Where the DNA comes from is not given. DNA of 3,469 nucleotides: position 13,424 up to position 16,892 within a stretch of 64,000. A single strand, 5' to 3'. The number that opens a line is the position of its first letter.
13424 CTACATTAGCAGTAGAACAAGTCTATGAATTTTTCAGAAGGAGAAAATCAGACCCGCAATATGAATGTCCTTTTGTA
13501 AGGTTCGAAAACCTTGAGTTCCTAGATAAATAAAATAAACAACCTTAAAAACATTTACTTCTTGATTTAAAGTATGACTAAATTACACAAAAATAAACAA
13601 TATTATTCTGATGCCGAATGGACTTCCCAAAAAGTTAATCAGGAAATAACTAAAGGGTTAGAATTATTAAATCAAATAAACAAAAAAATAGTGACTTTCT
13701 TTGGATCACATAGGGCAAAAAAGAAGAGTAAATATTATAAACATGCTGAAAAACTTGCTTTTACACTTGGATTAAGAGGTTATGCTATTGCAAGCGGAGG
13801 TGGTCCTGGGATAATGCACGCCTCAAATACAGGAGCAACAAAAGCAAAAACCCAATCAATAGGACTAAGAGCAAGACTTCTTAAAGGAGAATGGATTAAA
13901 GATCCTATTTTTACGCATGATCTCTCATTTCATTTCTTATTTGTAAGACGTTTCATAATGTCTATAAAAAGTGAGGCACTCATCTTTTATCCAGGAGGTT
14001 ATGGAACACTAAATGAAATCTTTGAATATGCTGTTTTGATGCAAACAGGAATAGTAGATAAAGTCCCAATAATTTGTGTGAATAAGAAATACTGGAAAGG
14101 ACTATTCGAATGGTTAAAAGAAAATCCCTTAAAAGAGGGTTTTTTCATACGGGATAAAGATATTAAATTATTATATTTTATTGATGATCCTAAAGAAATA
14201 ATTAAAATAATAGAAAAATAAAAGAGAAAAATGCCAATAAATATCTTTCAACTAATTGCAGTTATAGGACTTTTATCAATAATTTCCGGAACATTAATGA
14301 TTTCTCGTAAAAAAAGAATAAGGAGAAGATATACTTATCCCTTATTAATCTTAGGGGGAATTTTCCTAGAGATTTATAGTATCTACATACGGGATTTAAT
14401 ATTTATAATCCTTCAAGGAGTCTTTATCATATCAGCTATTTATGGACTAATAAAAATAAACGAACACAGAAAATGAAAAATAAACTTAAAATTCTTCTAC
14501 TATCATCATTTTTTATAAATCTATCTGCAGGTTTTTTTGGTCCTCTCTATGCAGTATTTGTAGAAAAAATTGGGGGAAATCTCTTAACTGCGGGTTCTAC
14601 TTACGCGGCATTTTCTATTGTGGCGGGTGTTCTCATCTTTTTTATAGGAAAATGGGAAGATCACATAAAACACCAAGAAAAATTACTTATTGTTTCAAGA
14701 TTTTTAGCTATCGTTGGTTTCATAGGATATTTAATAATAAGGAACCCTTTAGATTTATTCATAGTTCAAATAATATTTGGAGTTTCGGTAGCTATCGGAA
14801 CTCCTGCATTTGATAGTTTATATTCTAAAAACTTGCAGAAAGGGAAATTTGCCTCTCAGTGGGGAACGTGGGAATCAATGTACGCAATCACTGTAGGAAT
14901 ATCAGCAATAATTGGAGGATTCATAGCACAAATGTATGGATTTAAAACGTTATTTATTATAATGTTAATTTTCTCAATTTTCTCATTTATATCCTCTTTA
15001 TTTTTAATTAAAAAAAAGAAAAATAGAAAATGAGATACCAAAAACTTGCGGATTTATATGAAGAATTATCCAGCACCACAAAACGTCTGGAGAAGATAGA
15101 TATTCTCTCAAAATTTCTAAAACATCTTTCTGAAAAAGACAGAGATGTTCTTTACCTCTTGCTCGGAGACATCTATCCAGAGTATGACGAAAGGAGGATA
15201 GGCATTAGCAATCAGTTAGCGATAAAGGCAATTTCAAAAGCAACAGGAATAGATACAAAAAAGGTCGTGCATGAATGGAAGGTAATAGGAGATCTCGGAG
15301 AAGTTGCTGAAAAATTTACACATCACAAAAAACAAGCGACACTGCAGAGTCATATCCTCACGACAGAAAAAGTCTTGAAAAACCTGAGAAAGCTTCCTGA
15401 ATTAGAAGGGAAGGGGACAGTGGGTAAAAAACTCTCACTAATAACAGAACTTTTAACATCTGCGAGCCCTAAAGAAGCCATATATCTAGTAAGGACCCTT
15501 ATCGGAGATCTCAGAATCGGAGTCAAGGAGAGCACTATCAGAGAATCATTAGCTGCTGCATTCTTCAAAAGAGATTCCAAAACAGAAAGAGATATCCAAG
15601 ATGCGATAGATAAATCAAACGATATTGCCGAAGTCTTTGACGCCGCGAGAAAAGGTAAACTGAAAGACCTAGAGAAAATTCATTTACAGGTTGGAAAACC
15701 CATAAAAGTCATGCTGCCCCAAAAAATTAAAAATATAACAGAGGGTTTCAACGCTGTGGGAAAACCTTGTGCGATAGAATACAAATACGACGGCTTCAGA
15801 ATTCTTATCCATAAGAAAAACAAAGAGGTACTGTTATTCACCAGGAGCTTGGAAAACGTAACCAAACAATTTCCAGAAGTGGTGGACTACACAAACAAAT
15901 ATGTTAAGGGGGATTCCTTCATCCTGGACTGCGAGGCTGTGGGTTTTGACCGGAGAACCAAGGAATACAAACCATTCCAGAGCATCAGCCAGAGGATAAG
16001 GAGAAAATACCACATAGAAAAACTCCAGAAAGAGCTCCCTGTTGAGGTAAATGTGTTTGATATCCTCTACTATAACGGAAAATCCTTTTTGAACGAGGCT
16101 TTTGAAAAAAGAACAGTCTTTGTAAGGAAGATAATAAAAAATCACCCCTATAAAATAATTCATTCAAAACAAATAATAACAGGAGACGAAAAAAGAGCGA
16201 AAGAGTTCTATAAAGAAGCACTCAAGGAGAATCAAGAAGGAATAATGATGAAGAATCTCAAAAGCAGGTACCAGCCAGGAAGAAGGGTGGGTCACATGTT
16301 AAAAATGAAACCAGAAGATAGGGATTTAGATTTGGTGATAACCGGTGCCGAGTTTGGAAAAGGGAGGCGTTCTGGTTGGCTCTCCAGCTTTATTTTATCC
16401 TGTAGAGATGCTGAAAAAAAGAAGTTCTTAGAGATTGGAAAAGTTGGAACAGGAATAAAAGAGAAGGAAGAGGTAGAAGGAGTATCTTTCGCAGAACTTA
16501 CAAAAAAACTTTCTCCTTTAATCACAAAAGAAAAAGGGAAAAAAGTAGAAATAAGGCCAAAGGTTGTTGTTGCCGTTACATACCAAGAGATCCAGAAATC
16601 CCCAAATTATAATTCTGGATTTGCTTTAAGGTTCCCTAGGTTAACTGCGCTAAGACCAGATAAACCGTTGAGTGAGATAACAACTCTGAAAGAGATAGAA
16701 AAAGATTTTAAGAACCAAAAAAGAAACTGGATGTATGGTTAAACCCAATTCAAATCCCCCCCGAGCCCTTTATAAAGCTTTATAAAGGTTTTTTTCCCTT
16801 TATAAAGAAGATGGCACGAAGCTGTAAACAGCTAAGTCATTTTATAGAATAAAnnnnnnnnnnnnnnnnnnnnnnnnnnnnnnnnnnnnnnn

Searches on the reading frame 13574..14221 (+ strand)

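Call 34: search_protein_families(library=pfam, proteins=[window:13574-14221:+], max_evalue=0.01)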
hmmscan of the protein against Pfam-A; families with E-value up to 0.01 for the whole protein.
window:13574-14221:+ (215 aa): 2 families
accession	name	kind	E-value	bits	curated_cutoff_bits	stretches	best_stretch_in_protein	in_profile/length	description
PF03641.19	Lysine_decarbox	-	3.7e-25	89.1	27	1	81-211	1-129/131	Possible lysine decarboxylase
PF18306.6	LDcluster4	-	4.5e-12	46.3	26.3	1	38-150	2-111/151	SLOG cluster4 family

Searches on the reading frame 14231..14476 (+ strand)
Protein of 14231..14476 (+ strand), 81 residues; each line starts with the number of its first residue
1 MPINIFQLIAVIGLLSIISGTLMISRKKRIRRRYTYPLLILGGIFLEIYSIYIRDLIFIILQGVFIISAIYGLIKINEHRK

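Call 34: search_protein_families(library=pfam, proteins=[window:14231-14476:+], max_evalue=0.01)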
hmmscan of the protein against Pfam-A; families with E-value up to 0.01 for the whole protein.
window:14231-14476:+ (81 aa): 1 family
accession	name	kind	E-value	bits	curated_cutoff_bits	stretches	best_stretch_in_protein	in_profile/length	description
PF10688.14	Imp-YgjV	-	0.00036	20.8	23.5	1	5-78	87-157/159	Bacterial inner membrane protein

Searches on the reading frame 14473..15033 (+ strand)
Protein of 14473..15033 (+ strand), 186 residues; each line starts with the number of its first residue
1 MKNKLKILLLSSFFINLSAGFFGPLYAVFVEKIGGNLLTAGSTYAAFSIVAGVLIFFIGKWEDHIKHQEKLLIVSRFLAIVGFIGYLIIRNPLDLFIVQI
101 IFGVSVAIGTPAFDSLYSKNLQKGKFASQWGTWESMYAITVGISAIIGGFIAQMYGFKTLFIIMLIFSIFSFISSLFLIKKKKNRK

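Call 34: search_protein_families(library=pfam, proteins=[window:14473-15033:+], max_evalue=0.01)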
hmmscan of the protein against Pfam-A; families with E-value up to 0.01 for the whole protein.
window:14473-15033:+ (186 aa): 4 families
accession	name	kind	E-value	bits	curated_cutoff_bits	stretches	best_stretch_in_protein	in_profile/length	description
PF07690.21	MFS_1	-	8.5e-19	68.1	33.4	1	8-180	1-175/347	Major Facilitator Superfamily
PF12832.13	MFS_1_like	-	4.9e-05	23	25.2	1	3-162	212-372/373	MFS_1 like family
PF03825.22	Nuc_H_symport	-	0.00069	19.2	25.9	0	124-176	58-109/400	Nucleoside H+ symporter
PF01036.24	Bac_rhodopsin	-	0.0043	17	24.6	0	136-182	102-148/224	Bacteriorhodopsin-like protein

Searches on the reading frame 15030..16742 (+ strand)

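Call 34: search_protein_families(library=pfam, proteins=[window:15030-16742:+], max_evalue=0.01)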
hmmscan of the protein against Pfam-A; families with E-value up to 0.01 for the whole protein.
window:15030-16742:+ (570 aa): 4 families
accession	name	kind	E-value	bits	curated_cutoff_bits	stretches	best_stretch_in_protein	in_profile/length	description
PF01068.26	DNA_ligase_A_M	-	2.7e-54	184.4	26.2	1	228-427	2-204/204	ATP dependent DNA ligase domain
PF04675.19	DNA_ligase_A_N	-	1.2e-40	139.9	24.6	1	3-175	2-174/174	DNA ligase N terminus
PF04679.21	DNA_ligase_A_C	-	1.2e-14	54.9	27.5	1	447-545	1-94/94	ATP dependent DNA ligase C terminal region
PF09414.15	RNA_ligase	-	0.0018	18.9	27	1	247-417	3-162/171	RNA ligase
